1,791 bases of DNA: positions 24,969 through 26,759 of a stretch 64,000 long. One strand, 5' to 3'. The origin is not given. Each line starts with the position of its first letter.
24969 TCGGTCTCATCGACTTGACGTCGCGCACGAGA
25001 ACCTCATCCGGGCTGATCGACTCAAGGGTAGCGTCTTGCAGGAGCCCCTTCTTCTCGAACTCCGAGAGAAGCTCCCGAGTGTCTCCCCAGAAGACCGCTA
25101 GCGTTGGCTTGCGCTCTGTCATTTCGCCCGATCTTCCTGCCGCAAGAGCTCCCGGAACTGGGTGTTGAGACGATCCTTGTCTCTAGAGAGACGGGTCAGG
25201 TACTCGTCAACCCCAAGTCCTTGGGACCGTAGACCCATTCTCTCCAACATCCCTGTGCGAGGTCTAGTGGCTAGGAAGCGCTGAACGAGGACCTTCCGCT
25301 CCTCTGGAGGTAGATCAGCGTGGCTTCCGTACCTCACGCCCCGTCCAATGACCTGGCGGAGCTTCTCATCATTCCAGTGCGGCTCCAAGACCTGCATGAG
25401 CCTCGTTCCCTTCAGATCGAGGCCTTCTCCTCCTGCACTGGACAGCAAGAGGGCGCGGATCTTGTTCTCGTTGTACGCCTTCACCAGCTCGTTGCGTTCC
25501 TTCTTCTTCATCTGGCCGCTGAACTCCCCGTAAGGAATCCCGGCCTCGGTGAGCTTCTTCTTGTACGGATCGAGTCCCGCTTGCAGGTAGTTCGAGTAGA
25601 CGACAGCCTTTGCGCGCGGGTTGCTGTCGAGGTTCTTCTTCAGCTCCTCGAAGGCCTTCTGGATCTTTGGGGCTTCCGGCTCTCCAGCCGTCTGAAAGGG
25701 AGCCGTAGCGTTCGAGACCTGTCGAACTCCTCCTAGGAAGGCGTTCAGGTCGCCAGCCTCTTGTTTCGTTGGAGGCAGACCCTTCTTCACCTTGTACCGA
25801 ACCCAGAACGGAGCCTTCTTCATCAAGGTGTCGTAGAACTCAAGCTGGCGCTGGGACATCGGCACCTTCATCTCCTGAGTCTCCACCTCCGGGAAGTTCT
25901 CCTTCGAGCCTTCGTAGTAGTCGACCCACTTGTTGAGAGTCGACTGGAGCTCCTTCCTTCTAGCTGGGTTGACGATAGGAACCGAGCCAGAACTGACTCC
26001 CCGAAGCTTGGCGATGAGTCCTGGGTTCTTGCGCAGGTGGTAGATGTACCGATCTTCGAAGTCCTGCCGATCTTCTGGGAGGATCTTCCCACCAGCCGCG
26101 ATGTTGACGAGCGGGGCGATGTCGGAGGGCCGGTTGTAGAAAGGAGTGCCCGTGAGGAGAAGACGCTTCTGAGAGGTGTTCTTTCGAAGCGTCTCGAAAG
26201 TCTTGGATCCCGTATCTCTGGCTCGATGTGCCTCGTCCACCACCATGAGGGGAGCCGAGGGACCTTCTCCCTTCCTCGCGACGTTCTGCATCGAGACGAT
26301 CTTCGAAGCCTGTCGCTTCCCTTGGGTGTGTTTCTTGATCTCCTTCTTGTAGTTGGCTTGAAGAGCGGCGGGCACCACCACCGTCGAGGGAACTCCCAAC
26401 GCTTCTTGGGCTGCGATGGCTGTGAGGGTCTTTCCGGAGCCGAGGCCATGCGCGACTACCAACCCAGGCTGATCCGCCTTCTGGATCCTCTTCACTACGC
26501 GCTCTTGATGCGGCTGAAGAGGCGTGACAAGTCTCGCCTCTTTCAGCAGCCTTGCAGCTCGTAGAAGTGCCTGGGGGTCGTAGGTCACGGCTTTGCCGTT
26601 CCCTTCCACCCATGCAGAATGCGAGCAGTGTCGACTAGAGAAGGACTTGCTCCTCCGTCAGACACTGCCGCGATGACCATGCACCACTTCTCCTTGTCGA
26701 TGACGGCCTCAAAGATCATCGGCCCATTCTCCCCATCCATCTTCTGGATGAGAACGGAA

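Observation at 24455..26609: SNF2-family helicase plus two small unknown genes at the distal end of the late/lysis operon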

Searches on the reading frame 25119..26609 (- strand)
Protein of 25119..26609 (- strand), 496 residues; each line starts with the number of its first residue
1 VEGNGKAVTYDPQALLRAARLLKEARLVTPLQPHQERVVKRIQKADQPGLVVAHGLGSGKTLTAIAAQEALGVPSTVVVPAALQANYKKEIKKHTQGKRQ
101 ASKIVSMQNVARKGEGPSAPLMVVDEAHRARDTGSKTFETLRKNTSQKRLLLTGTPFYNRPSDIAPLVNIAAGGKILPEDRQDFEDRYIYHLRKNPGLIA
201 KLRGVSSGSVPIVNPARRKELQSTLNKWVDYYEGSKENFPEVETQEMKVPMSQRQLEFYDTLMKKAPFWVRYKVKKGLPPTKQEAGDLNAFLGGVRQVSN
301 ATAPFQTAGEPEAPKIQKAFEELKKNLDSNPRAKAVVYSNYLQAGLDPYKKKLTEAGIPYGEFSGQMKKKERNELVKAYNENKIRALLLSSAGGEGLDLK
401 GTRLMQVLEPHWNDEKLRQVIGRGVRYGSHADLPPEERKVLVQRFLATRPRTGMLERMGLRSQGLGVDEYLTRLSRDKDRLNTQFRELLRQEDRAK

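Call 4: search_protein_families(library=pfam, proteins=[window:25119-26609:-], max_evalue=0.1)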
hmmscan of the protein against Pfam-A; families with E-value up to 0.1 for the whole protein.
window:25119-26609:- (496 aa): 11 families
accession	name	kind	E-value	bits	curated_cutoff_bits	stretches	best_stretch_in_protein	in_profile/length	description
PF00176.29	SNF2-rel_dom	-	1.3e-18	67.5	24.9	2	121-269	128-259/290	SNF2-related domain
PF00271.37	Helicase_C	-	4.8e-17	62.6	23.5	1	320-428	3-110/110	Helicase conserved C-terminal domain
PF04851.21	ResIII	-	2.2e-08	34.6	22.5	2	31-106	4-89/164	Type III restriction enzyme, res subunit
PF09848.15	SLFN-g3_helicase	-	1.6e-05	24.8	24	1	56-140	10-101/354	Schlafen group 3, DNA/RNA helicase domain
PF18766.7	SWI2_SNF2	-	7.7e-05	22.9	26.7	0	36-71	7-42/221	SWI2/SNF2 ATPase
PF13604.12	AAA_30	-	0.00084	19.6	27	1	31-136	2-106/191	AAA domain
PF00270.35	DEAD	-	0.001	19.3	26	0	121-157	120-161/167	DEAD/DEAH box helicase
PF13401.12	AAA_22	-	0.0018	19.1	27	1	55-156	12-124/130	AAA domain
PF09734.15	Tau95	-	0.014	16.6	23.7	0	190-283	16-99/144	RNA polymerase III transcription factor (TF)IIIC subunit HTH domain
PF17944.6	Arg_decarbox_C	-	0.045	14.7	23.3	0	349-381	19-43/51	Arginine decarboxylase C-terminal helical extension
PF13307.12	Helicase_C_2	-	0.063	13.8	25.3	0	362-407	39-88/170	Helicase C-terminal domain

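Call 5: search_protein_families(library=phrogs, proteins=[window:25119-26609:-], max_evalue=0.01)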
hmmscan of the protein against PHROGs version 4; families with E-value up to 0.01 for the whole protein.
window:25119-26609:- (496 aa): 5 families
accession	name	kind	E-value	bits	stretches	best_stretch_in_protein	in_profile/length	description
phrog_62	-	DNA, RNA and nucleotide metabolism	1.1e-46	160.1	1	24-432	690-1102/1881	DNA helicase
phrog_16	-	DNA, RNA and nucleotide metabolism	6e-20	72.1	2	313-429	476-588/986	DNA helicase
phrog_1685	-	unknown function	1.3e-05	23.6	0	126-266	1076-1221/2278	-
phrog_11801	-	other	2e-05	22.9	0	31-96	867-935/2269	DNA methyltransferase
phrog_9690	-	DNA, RNA and nucleotide metabolism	0.0041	17.2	0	364-429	192-258/306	DNA helicase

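Call 6: search_dna_similar(query=window:25119-26609:-, collection=phages, mode=protein, max_rows=40)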
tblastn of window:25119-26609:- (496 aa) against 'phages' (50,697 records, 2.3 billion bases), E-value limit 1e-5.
Records with a match: 37; places in all: 37; records where one place covers at least 80% of the query: 2.
Best place of each record, by identity: <60% 37.
By first word of the organism name: Gordonia 32; Tsukamurella 2; Salmonella 1; Pseudanabaena 1; Bacillus 1.
By host as written in the record: Gordonia terrae 3612 28; Gordonia terrae strain Ben601 2; Gordonia malaquae CON60 2; Tsukamurella inchonensis BEN701 2; Salmonella enterica subsp. enterica serovar Typhimurium ATCC 14028 1; Pseudanabaena sp. KCZY-C8 1; Bacillus sp. ET1 1.
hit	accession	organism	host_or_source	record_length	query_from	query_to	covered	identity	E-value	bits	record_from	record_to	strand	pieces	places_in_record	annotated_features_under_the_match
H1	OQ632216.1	Salmonella phage Arash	Salmonella enterica subsp. enterica ...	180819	31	489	93%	39.2%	4e-81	281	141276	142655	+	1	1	DNA helicase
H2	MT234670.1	Pseudanabaena phage PA-SR01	Pseudanabaena sp. KCZY-C8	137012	31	490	93%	38.6%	5e-73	257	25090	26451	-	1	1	DEAD/DEAH box helicase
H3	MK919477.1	Gordonia phage Luker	Gordonia terrae 3612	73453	31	383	71%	22.4%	2e-9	67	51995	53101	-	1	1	58: DNA helicase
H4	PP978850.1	Gordonia phage Damp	Gordonia terrae 3612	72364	31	383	71%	22.4%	2e-9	67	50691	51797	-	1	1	57: DNA helicase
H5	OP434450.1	Gordonia phage Minos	Gordonia terrae 3612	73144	31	383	71%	22.4%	2e-9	67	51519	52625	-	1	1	58: DNA helicase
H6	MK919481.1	Gordonia phage Newt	Gordonia terrae 3612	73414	31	383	71%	22.4%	2e-9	67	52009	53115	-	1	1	58: DNA helicase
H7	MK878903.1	Gordonia phage Teal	Gordonia terrae 3612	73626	31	383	71%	22.4%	2e-9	67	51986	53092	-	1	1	57: DNA helicase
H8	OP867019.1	Gordonia phage GalacticEye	Gordonia terrae 3612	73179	31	383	71%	22.4%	2e-9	67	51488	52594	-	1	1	57: DNA helicase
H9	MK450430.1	Gordonia phage Harambe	Gordonia terrae 3612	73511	31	383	71%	22.4%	2e-9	67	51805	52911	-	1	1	57: DNA helicase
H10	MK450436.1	Gordonia phage Neoevie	Gordonia terrae 3612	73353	31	383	71%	22.4%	3e-9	66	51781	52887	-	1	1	57: DNA helicase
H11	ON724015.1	Gordonia phage Sticker17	Gordonia terrae 3612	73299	31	383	71%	22.4%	3e-9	66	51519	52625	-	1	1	57: DNA helicase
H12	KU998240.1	Gordonia phage Woes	Gordonia terrae 3612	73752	31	383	71%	22.4%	3e-9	66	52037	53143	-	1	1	57: DNA helicase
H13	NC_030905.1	Gordonia phage Woes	Gordonia terrae 3612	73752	31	383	71%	22.4%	3e-9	66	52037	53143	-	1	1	57: DNA helicase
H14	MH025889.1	Gordonia phage Hail2Pitt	Gordonia terrae 3612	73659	31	383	71%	22.4%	3e-9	66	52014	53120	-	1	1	56: DNA helicase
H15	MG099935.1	Gordonia phage Anamika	Gordonia terrae 3612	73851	31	383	71%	22.4%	3e-9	66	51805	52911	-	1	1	DNA helicase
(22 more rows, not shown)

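Call 7: get_annotated_region(hit=H1, flank=6000)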
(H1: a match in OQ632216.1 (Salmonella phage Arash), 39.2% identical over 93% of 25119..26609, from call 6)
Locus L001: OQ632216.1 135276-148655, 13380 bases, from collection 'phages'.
description: Salmonella phage Arash, complete genome.
organism: Salmonella phage Arash (NCBI taxid 3038319)
taxonomy: Viruses; Duplodnaviria; Heunggongvirae; Uroviricota; Caudoviricetes
host: Salmonella enterica subsp. enterica serovar Typhimurium ATCC 14028; source: hospital sewage UZ Leuven; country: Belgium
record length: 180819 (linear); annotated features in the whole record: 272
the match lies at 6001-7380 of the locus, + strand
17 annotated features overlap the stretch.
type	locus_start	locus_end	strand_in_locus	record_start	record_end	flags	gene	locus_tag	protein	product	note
CDS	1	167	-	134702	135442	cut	-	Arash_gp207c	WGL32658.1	hypothetical protein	-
CDS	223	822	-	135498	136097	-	-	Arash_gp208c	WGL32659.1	hypothetical protein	-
CDS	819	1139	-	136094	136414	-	-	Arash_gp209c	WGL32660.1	hypothetical protein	-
CDS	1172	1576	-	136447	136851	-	-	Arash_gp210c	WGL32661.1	structural protein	-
CDS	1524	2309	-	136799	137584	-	-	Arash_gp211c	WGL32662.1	hypothetical protein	-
CDS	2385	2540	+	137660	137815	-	-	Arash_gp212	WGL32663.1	hypothetical protein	-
CDS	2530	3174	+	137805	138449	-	-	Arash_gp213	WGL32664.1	structural protein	-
CDS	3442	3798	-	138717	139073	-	-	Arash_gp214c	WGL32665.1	hypothetical protein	-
CDS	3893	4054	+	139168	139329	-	-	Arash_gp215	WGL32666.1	hypothetical protein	-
CDS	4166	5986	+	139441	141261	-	-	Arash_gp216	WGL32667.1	DNA-directed RNA polymerase subunit beta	-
CDS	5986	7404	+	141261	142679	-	-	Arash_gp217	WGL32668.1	DNA helicase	-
CDS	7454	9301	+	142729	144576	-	-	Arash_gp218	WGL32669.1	structural protein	-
CDS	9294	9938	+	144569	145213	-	-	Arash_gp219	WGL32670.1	hypothetical protein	-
CDS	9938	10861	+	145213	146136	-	-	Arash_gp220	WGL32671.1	structural protein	-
CDS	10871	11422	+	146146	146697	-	-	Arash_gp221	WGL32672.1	structural protein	-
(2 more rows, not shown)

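Call 8: get_annotated_region(hit=H2, flank=6000)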
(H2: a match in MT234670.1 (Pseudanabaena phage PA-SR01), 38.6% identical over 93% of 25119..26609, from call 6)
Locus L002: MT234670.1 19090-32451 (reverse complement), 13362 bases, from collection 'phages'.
description: Pseudanabaena phage PA-SR01, complete genome.
organism: Pseudanabaena phage PA-SR01 (NCBI taxid 2723892)
taxonomy: Viruses; Duplodnaviria; Heunggongvirae; Uroviricota; Caudoviricetes
host: Pseudanabaena sp. KCZY-C8; source: tropical freshwater reservoir; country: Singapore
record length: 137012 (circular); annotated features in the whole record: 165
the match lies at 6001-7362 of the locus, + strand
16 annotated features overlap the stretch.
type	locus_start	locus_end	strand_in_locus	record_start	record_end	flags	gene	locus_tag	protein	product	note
CDS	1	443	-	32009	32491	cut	-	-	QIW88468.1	hypothetical protein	-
CDS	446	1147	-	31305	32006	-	-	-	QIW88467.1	hypothetical protein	-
CDS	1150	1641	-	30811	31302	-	-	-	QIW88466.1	hypothetical protein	-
CDS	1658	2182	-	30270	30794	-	-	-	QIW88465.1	hypothetical protein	-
CDS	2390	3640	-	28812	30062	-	-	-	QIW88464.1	major capsid protein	-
CDS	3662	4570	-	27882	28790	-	-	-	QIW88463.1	hypothetical protein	-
CDS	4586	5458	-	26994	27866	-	-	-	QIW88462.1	hypothetical protein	-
CDS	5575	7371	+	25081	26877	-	-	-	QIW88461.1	DEAD/DEAH box helicase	-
CDS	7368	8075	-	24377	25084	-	-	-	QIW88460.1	hypothetical protein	-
CDS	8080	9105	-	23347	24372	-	-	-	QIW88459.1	hypothetical protein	-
CDS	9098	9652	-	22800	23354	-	-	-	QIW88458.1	hypothetical protein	-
CDS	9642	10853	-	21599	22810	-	-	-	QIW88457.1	hypothetical protein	-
CDS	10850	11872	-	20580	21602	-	-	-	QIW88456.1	hypothetical protein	Mu-like prophage I protein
CDS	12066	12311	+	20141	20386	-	-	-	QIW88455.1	hypothetical protein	-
CDS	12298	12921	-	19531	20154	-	-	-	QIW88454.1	hypothetical protein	-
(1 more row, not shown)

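Call 11: find_related_loci(query=window:25119-26609:-, collection=viral_contigs, flank=8000)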
Query window:25119-26609:- (496 aa) in viral_contigs; peptide patterns used: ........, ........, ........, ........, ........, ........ (x = any residue, [..] = any of these).
28 stretches matched a pattern; 4 encode a relative of the query (tblastn E <= 1e-3); 4 distinct loci.
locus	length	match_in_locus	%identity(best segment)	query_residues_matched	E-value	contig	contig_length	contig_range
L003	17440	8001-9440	71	14-492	0e+0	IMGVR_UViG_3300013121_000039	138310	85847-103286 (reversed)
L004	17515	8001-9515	26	30-447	4e-40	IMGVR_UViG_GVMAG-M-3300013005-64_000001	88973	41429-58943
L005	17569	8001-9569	31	49-442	1e-11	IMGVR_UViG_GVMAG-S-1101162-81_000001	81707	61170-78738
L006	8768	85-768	23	23-189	1e-7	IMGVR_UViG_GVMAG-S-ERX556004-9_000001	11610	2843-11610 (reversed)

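Call 23: find_homologous_proteins(query=window:25119-26609:-, max_evalue=1e-20)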
Query window:25119-26609:- (496 aa): 1621 proteins with E <= 1e-20 among 8000 candidates; the best 120 are listed.
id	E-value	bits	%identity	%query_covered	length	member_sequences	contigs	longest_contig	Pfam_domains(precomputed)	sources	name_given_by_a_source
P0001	0.0e+0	1081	100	99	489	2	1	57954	PF00176.30,PF00271.38,PF04851.22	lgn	-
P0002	4.4e-298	1007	90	100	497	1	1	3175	PF00176.30,PF00271.38,PF04851.22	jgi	jgi:SNF2 family DNA or RNA helicase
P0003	3.0e-242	823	74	98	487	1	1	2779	PF00176.30,PF00271.38,PF04851.22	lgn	-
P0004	2.6e-241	820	74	97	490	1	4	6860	PF00176.30,PF00271.38,PF04851.22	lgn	-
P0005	9.1e-239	811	74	97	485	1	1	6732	PF00176.30,PF00271.38,PF04851.22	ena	-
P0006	1.7e-238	810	74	95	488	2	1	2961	PF00176.30,PF13604.13,PF18766.8,PF00271.38,PF04851.22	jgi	-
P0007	1.8e-235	800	73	97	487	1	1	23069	PF00176.30,PF00271.38,PF04851.22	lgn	-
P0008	2.1e-235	800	71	97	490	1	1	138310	PF00176.30,PF00271.38,PF04851.22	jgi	-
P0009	9.2e-235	798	73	96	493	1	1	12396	PF00176.30,PF18766.8,PF00271.38,PF04851.22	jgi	jgi:SNF2 family DNA or RNA helicase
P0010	3.5e-233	793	71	97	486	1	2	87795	PF00176.30,PF18766.8,PF00271.38,PF04851.22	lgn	-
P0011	7.5e-233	792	71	97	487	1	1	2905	PF00176.30,PF18766.8,PF00271.38,PF04851.22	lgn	-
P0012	7.9e-233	792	72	96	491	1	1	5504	PF00176.30,PF18766.8,PF00271.38,PF04851.22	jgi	jgi:SNF2 family DNA or RNA helicase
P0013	9.8e-233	791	71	98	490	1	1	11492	PF00176.30,PF18766.8,PF00271.38,PF04851.22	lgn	-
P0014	1.8e-232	790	71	97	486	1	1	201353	PF00176.30,PF00271.38,PF04851.22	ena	-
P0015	2.9e-232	790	72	97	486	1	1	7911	PF00176.30,PF00271.38,PF04851.22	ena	-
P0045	9.0e-206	702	64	96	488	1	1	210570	PF00176.30,PF00271.38,PF04851.22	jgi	jgi:SNF2 family DNA or RNA helicase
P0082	2.4e-195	668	63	95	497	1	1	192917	PF00176.30,PF00271.38,PF04851.22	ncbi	-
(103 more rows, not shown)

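Call 24: find_encoding_contigs(protein=P0082, flank=8000, max_places=2)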
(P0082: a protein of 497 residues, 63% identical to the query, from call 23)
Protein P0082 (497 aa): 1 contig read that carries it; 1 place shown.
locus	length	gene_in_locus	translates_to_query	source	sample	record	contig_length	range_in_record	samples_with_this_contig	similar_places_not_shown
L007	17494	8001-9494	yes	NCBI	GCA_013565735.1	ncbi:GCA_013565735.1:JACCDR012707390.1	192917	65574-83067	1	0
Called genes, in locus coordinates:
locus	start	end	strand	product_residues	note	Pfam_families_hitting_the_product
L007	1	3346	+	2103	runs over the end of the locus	PF04565:RNA_pol_Rpb2_3 (weak), PF00562:RNA_pol_Rpb2_6, PF04983:RNA_pol_Rpb1_3 (faint), PF04560:RNA_pol_Rpb2_7 (faint), PF04997:RNA_pol_Rpb1_1 (faint), PF00623:RNA_pol_Rpb1_2, PF05000:RNA_pol_Rpb1_4 (weak), PF04998:RNA_pol_Rpb1_5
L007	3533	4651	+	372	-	-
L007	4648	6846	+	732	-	-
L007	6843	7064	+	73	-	-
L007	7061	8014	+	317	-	PF03412:Peptidase_C39, PF13529:Peptidase_C39_2 (weak)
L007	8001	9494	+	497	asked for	PF04851:ResIII (faint), PF00176:SNF2-rel_dom, PF00271:Helicase_C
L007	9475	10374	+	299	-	-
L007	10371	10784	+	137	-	-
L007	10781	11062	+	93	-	-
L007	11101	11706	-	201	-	PF06941:NT5C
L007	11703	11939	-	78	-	-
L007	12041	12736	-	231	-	PF01503:PRA-PH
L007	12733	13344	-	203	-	PF01351:RNase_HII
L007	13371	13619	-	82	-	-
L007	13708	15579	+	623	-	PF05876:GpA_ATPase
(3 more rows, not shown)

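Call 25: find_encoding_contigs(protein=P0045, flank=8000, max_places=2)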
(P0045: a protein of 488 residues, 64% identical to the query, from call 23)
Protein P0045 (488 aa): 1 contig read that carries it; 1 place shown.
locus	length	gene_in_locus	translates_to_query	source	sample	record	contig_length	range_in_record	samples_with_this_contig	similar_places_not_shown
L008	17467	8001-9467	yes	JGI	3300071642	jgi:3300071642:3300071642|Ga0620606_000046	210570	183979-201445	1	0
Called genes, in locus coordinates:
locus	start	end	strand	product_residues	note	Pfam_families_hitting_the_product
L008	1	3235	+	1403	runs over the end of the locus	-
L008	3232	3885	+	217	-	-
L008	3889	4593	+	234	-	-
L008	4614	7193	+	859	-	-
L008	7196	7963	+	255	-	-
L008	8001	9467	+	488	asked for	PF04851:ResIII (faint), PF00176:SNF2-rel_dom, PF00271:Helicase_C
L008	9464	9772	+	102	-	-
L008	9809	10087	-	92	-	-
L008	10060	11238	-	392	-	-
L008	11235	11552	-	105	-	-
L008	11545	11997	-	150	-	-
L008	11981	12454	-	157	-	-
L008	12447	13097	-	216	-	-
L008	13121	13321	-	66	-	-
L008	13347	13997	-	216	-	PF21448:DNMK (weak)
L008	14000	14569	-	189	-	-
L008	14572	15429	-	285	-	-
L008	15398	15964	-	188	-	-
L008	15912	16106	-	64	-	-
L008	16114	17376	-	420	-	PF00154:RecA_N (weak), PF13481:AAA_25 (weak), PF00154:RecA_N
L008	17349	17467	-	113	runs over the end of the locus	-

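Call 29: find_related_loci(query=A1, collection=viral_contigs, flank=10000)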
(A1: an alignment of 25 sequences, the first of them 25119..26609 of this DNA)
Query A1 (496 aa) in viral_contigs; peptide patterns used: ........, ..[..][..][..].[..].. (x = any residue, [..] = any of these).
136 stretches matched a pattern; 108 encode a relative of the query (tblastn E <= 1e-3); the best 80 are kept; 80 distinct loci.
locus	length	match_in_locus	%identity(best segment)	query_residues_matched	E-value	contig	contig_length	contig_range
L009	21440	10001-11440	71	14-492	0e+0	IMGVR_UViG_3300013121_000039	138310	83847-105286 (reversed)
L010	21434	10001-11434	72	14-491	0e+0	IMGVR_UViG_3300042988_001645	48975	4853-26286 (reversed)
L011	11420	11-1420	69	23-492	0e+0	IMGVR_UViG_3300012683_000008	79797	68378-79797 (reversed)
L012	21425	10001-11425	61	20-492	0e+0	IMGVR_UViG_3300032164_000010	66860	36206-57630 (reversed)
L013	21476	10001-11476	59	2-489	0e+0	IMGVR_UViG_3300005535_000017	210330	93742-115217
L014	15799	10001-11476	59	2-489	0e+0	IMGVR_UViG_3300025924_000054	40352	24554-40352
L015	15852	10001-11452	59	21-492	0e+0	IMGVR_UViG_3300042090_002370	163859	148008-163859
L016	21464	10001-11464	59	21-495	0e+0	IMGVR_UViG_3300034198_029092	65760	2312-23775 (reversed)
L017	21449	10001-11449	59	21-489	0e+0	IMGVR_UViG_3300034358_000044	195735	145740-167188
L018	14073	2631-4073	59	21-489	0e+0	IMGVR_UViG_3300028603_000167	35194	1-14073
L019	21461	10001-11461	58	21-495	1e-178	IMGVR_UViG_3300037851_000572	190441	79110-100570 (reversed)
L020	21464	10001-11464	59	21-495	0e+0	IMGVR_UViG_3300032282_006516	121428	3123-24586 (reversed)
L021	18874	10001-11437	57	18-492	2e-177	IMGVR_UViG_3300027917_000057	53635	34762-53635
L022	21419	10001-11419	57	21-494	4e-177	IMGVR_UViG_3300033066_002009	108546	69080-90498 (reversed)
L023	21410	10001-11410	55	21-492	8e-177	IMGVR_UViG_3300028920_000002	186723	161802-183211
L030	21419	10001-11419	55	21-493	7e-170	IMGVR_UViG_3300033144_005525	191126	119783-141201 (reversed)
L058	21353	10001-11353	46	25-494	3e-124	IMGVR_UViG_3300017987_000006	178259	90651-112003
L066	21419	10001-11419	43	6-489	4e-113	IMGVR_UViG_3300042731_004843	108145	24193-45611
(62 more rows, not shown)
